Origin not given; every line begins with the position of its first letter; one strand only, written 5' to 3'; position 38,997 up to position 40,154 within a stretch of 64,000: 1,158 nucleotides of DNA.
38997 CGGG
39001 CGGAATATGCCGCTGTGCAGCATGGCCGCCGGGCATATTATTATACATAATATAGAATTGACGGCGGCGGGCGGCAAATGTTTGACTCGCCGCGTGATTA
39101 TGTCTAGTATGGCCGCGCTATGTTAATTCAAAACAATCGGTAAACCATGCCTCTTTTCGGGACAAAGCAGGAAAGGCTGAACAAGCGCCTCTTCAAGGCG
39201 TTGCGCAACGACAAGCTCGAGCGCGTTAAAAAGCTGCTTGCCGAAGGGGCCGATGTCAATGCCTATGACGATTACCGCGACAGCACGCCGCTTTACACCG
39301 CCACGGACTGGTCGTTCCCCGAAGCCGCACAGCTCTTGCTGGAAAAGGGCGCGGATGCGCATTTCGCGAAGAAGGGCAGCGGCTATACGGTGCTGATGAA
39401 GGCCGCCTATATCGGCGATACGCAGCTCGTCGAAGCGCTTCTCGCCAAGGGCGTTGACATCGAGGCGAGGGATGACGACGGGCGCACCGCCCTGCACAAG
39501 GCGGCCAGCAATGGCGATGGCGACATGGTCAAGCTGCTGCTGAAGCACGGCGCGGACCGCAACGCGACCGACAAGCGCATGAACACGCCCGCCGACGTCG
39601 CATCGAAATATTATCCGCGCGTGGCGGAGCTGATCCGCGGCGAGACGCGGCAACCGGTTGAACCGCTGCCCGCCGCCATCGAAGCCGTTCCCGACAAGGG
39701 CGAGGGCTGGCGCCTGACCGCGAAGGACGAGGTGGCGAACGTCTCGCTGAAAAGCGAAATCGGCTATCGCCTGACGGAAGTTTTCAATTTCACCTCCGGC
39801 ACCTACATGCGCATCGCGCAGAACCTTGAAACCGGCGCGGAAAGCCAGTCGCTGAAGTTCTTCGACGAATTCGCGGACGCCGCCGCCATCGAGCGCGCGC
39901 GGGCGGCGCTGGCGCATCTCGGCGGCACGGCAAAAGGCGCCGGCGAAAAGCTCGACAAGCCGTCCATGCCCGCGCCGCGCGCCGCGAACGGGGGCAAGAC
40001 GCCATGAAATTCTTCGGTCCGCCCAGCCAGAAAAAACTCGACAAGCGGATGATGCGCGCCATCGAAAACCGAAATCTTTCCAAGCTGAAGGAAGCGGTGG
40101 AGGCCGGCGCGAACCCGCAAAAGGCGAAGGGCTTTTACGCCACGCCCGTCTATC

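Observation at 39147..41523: Three translationally coupled ankyrin-repeat genes sharing an unrecognised ~90-aa C-terminal module, inserted in a catabolic cluster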

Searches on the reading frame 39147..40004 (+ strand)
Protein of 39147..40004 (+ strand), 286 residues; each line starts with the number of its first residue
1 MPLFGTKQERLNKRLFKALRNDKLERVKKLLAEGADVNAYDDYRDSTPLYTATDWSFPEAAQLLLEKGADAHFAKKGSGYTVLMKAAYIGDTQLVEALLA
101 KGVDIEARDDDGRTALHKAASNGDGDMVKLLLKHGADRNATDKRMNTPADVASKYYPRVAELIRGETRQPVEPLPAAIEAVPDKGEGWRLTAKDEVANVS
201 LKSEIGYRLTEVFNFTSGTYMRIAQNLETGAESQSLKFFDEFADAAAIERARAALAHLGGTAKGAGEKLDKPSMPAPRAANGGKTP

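Call 4: search_protein_families(library=pfam, proteins=[window:39147-40004:+], max_evalue=1)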
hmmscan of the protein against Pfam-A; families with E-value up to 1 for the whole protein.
window:39147-40004:+ (286 aa): 8 families
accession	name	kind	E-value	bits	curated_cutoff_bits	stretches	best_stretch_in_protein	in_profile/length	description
PF00023.36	Ank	-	8.1e-26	89.1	21.1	4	111-143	1-33/33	Ankyrin repeat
PF12796.13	Ank_2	-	5.6e-25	88.2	27.3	2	72-142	23-90/90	Ankyrin repeats (3 copies)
PF13637.12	Ank_4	-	5.5e-23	81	22.7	3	83-132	1-50/50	Ankyrin repeats (many copies)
PF13857.12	Ank_5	-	5.3e-22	78.1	27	3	110-152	14-56/56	Ankyrin repeats (many copies)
PF13606.12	Ank_3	-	1.7e-20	71.1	22.3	2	111-140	1-30/30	Ankyrin repeat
PF23745.1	ANK_LRRK2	-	0.00074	19.8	27.5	0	114-145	33-64/130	LRRK2 ANK repeat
PF25508.1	TRPM2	-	0.0049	17.5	27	1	7-54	10-57/257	TRPM2-like domain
PF24521.3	Ank_KRIT1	-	0.02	15.1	80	1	82-136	21-70/149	KRIT1 ankyrin-repeats domain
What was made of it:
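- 39147..40007 (+): Gene 1, 286 aa: ANK domain, linker, module and tail. NCBI MBI1214270.1, 'hypothetical protein'. Pfam ANK hits (call 4).
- On Ankyrin-repeat proteins (Pfam Ank clan): Ank, Ank_2, Ank_4, Ank_5 and Ank_3 are all above their cut-offs in all three proteins (call 4).
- Checked: All three proteins pass the Pfam Ank, Ank_2, Ank_4 and Ank_5 gathering scores (call 4).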

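Call 5: search_protein_families(library=ncbifam, proteins=[window:39147-40004:+], max_evalue=1)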
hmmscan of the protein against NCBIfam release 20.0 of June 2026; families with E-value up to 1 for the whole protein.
window:39147-40004:+ (286 aa): 10 families
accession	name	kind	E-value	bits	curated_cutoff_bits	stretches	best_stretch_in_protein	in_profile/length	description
NF043023.1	T4SS_AnkH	equivalog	1.5e-17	63.5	600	2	79-143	32-96/467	Dot/Icm T4SS effector AnkH/LegA3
NF043029.1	T4SS_AnkY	equivalog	5.5e-17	61.4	600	2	81-153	460-532/543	Dot/Icm T4SS effector AnkY/LegA9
NF041931.2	MzaA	equivalog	5.4e-14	52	800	2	75-158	31-109/726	MZA anti-phage system associated sigma-70 family RNA polymerase sigma factor MzaA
NF043028.1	T4SS_AnkX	equivalog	8.2e-13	47.4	1400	2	82-149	551-619/938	Dot/Icm T4SS effector AnkN/AnkX/LegA8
NF043022.1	T4SS_AnkG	equivalog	8.4e-13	47.9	500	1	18-160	303-451/455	Dot/Icm T4SS effector AnkG/AnkZ/LegA7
NF043021.1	T4SS_AnkF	equivalog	6.9e-07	27.9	1000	2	82-138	588-645/917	Dot/Icm T4SS effector AnkF/LegA14/Ceg31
NF043019.1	T4SS_AnkC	equivalog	9.9e-05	21.4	450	1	15-101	131-223/459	Dot/Icm T4SS effector AnkC/LegA12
TIGR00870.1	trp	subfamily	0.00083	17.5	498.75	0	111-137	130-156/747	transient-receptor-potential calcium channel protein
NF038106.1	gamma_NF038106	equivalog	0.0019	18.4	50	1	68-123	28-80/93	PA4642 family protein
NF043024.1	T4SS_AnkI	equivalog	0.047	12.4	550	1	78-116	240-279/439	Dot/Icm T4SS effector AnkI/LegAS4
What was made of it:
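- On Dot/Icm T4SS Ank effectors (NCBIfam equivalogs AnkH, AnkY, AnkX, AnkG and others): The best score is 63.5 bits against a cut-off of 600, and all matches lie within the ANK region (call 5).
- Closest known: Legionella and Coxiella Dot/Icm ANK effectors. Different: Scores are 9-64 bits against cut-offs of 450-1400, and the matches are confined to ANK repeats (call 5).
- NCBIfam T4SS Ank models match only the ANK part, far below their cut-offs (call 5).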

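Call 22: search_protein_families(library=pfam, alignment_id=A4, max_evalue=0.01)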
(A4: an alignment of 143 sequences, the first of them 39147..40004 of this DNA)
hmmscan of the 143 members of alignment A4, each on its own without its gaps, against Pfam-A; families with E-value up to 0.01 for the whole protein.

A. member 1, window:39147-40004:+ (286 aa): 7 families
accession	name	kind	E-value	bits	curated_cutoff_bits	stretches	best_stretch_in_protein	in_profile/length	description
PF00023.36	Ank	-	8.1e-26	89.1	21.1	2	111-143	1-33/33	Ankyrin repeat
PF12796.13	Ank_2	-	5.6e-25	88.2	27.3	2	72-142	23-90/90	Ankyrin repeats (3 copies)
PF13637.12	Ank_4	-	5.5e-23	81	22.7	3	83-132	1-50/50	Ankyrin repeats (many copies)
PF13857.12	Ank_5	-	5.3e-22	78.1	27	2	110-152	14-56/56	Ankyrin repeats (many copies)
PF13606.12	Ank_3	-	1.7e-20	71.1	22.3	2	111-140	1-30/30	Ankyrin repeat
PF23745.1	ANK_LRRK2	-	0.00074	19.8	27.5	0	114-145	33-64/130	LRRK2 ANK repeat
PF25508.1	TRPM2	-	0.0049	17.5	27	0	7-54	10-57/257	TRPM2-like domain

B. families by the number of members that match (of 143 scanned): 18 families
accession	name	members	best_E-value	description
PF00023.36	Ank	141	6e-44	Ankyrin repeat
PF12796.13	Ank_2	140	3.1e-47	Ankyrin repeats (3 copies)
PF13637.12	Ank_4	140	5.9e-37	Ankyrin repeats (many copies)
PF13857.12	Ank_5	139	6.8e-34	Ankyrin repeats (many copies)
PF13606.12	Ank_3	137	7.5e-33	Ankyrin repeat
PF24521.3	Ank_KRIT1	60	1.6e-11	KRIT1 ankyrin-repeats domain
PF23745.1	ANK_LRRK2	33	8.9e-10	LRRK2 ANK repeat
PF12554.13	MOZART1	1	0.00013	Mitotic-spindle organizing gamma-tubulin ring associated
PF10145.14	PhageMin_Tail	1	0.0014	Phage-related minor tail protein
PF14968.11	CCDC84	1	0.0018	Coiled coil protein 84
PF12833.13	HTH_18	1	0.0019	Helix-turn-helix domain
PF25508.1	TRPM2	1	0.0049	TRPM2-like domain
PF21506.2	Knl-2-like_dom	1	0.0049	Kinetochore null protein 2-like domain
PF07287.17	AtuA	1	0.0056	Acyclic terpene utilisation family protein AtuA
PF17785.7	PUA_3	1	0.0069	PUA-like domain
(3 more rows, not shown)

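Call 57: predict_structure(alignment_id=A4)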
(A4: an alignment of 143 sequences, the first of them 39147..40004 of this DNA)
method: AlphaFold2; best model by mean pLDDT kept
length: 286 residues; sequences in the alignment: 143
mean_pLDDT: 92.0   pTM: 0.65
mean pLDDT of the five models: 92.0, 91.8, 91.7, 91.7, 91.5
residues with pLDDT >= 90: 234; 70-90: 24; 50-70: 22; < 50: 6
segments of 3 or more residues with pLDDT < 50: 177-182
pLDDT, mean of each block of 10 residues (from residue 1): 88 98 98 98 97 97 98 93 98 98 98 98 98 98 98 97 88 57 75 97 96 97 96 97 96 96 74 76 63
secondary structure, 60 per line:
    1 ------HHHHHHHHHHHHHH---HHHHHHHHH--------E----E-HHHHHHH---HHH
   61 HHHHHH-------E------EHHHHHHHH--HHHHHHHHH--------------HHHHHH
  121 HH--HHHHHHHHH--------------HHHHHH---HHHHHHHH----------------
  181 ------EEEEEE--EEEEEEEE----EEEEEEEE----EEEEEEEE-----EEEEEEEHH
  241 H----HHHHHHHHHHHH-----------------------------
elements in order: H7-20 H24-32 H48-54 H58-66 H82-89 H92-100 H115-122 H125-133 H148-153 H157-164 E187-192 E195-202 E207-214 E219-226 E232-238 H246-257
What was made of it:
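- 39147..40007 (+): AF2 full-length model, pLDDT 92 (call 57).
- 39147..39644 (+): Gene 1 ANK domain (aa 1-166), five helix pairs. AF2 helices between residues 7 and 164 (call 57).
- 39645..39701 (+): Gene 1 flexible linker (aa 167-185). The pLDDT 10-residue block averages are 57 (aa 171-180) and 75 (aa 181-190), and residues 177-182 are below 50 (call 57).
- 39702..39920 (+): Gene 1 C-terminal module core (aa 186-258): five antiparallel beta strands followed by one helix. The same elements appear in the full-length model (call 57).
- On Ankyrin-repeat proteins (Pfam Ank clan): The AF2 model shows five helix pairs at pLDDT about 98 (call 57).
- On Bd3460-like periplasmic self-protection ANK proteins: Residues 7-20 are the first ANK-domain helix (call 57).
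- The full-length model has confident ANK and module domains joined by a low-confidence linker, with pTM 0.65 (call 57).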

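Call 66: search_protein_families(library=padloc, proteins=[window:39147-40004:+], max_evalue=0.01)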
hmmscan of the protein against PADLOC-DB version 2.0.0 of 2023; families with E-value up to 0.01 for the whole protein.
window:39147-40004:+ (286 aa): 3 families
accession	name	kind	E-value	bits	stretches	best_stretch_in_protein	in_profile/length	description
PDLC04783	PDC-M72A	-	3.4e-22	77.3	1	15-158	234-375/392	-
PDLC02908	Ankyrin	-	3.3e-10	36.9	1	80-154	737-811/880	-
PDLC02203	MzaA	-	0.0086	12.4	0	82-143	14-75/683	-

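Call 80: list_cluster_members(proteins=[window:39147-40004:+, window:40004-40831:+, window:40831-41520:+, P0010, P0011, P0012, P0015, P0017, P0089, P0007])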
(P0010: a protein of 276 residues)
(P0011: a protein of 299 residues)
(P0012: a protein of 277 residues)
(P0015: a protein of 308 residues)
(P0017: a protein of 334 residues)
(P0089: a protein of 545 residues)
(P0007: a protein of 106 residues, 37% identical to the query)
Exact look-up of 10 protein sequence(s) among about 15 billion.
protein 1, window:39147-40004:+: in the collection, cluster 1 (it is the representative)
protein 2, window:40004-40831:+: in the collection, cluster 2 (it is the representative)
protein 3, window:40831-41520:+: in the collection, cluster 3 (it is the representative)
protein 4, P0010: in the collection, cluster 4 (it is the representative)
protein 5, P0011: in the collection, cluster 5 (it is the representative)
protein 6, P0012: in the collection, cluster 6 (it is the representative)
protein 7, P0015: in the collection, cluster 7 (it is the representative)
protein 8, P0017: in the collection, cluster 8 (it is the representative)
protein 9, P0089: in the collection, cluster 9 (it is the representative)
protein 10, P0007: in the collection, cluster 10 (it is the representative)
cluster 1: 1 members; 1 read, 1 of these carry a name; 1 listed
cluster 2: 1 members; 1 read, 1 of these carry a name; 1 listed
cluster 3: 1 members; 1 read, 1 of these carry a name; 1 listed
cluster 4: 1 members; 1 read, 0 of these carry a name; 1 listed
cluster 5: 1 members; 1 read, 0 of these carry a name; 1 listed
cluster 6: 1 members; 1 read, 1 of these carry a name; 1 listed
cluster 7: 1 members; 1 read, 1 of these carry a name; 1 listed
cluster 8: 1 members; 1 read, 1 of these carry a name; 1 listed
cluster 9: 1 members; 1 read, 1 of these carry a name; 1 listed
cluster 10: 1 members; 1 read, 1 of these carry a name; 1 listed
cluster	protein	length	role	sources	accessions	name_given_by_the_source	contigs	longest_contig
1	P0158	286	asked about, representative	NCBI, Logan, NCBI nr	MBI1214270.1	MAG: hypothetical protein GC185_00460 [Alphaproteobacteria bacterium] | hypothetical protein [Alphaproteobacteria bacterium]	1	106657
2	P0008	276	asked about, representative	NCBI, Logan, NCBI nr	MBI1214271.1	MAG: hypothetical protein GC185_00465 [Alphaproteobacteria bacterium] | hypothetical protein [Alphaproteobacteria bacterium]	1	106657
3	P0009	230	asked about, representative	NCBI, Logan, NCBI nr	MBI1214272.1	MAG: hypothetical protein GC185_00470 [Alphaproteobacteria bacterium] | hypothetical protein [Alphaproteobacteria bacterium]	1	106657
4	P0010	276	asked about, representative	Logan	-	-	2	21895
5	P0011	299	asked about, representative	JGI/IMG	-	-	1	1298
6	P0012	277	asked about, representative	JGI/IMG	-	uncharacterized protein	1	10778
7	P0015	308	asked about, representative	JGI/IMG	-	hypothetical protein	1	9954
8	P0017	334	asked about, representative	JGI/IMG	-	hypothetical protein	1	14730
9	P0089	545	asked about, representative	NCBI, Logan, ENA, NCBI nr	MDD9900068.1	MAG: ankyrin repeat domain-containing protein [Alphaproteobacteria bacterium] | ankyrin repeat domain-containing protein [Alphaproteobacteria bacterium]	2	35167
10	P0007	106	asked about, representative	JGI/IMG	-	hypothetical protein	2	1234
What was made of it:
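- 39147..40007 (+): Exact-sequence look-up (call 80).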

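Call 84: fold_search(model_id=the predicted structure, library=pdb)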
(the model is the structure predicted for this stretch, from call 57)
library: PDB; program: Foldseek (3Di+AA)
matches with E <= 10: 1420; with E <= 0.001: 875
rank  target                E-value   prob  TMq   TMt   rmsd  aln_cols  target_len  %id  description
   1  4gpm_B                6.4e-15  1.00  0.51  0.91   1.6       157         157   43  Crystal Structure of Engineered Protein. Northeast Structural Genomics Consortium Target OR264. (released 2012-09-05)
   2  5knh_D                4.0e-14  1.00  0.52  0.93   1.3       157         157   44  CRYSTAL STRUCTURE OF DARPIN 6G9 IN COMPLEX WITH CYNO IL-13 (released 2016-12-14)
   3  6gcu_C                4.0e-14  1.00  0.51  0.92   1.5       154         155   44  MET receptor in complex with InlB internalin domain and DARPin A3A (released 2019-05-15)
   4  7p3i_B                6.6e-14  1.00  0.53  0.93   1.5       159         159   42  Crystal structure of human CD40/TNFRSF5 in complex with the anti-CD40 DARPin protein (released 2022-04-06)
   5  8g4e_A                6.6e-14  1.00  0.53  0.89   1.4       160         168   42  Green Fluorescence Protein imaged on a cryo-EM imaging scaffold (released 2023-08-09)
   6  6fpb                  8.2e-14  1.00  0.52  0.91   1.5       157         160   41  Crystal structure of anti-mTFP1 DARPin 1238_G01 in space group I4 (released 2018-10-03)
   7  4hqd_B                8.7e-14  1.00  0.51  0.88   1.8       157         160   42  Crystal Structure of Engineered Protein. Northeast Structural Genomics Consortium Target OR265. (released 2012-11-14)
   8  7b4t_A                9.7e-14  1.00  0.53  0.91   1.5       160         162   40  Broadly neutralizing DARPin bnD.1 in complex with the HIV-1 envelope variable loop 3 crown mimetic peptide V3-IF (BG50 (released 2021-11-24)
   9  7z72_B                9.7e-14  1.00  0.52  0.93   1.4       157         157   41  Crystal structure of p63 SAM in complex with darpin A5 (released 2022-07-06)
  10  4hrl_A                1.0e-13  1.00  0.52  0.90   1.5       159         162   40  Structural Basis for Eliciting a Cytotoxic Effect in HER2-Overexpressing Cancer Cells via Binding to the Extracellular (released 2013-10-16)
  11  6d65_B                1.1e-13  1.00  0.51  0.93   1.3       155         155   41  Crystal structure of the human dual specificity phosphatase 1 catalytic domain (C258S) as a maltose binding protein fu (released 2018-09-19)
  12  4k5a_B                1.3e-13  1.00  0.53  0.92   1.4       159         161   40  Co-crystallization with conformation-specific designed ankyrin repeat proteins explains the conformational flexibility (released 2014-04-16)
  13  5fio_A                1.3e-13  1.00  0.52  0.91   1.5       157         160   41  DARPins as a new tool for experimental phasing in protein crystallography (released 2016-11-16)
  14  5kng_B                1.4e-13  1.00  0.52  0.91   1.3       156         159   44  CRYSTAL STRUCTURE OF ANTI-IL-13 DARPIN 6G9 (released 2016-12-14)
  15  4k5c_A                1.4e-13  1.00  0.52  0.86   1.4       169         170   39  From DARPins to LoopDARPins: Novel LoopDARPin Design Allows the Selection of Low Picomolar Binders in a Single Round o (released 2013-11-13)
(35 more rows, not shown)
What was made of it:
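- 39147..39644 (+): Foldseek aligns about 157 columns to designed ankyrin proteins at rmsd 1.3-1.6 A and 40-44% identity (call 84).
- On Ankyrin-repeat proteins (Pfam Ank clan): Foldseek matches DARPins at TMt about 0.9 and rmsd 1.3-1.6 A (call 84).
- Closest known: Designed ankyrin repeat proteins. Same: The gene 1 ANK domain superposes over about 157 residues at rmsd 1.3-1.6 A with 40-44% identity, so it is a near-consensus five-repeat ANK domain (call 84).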
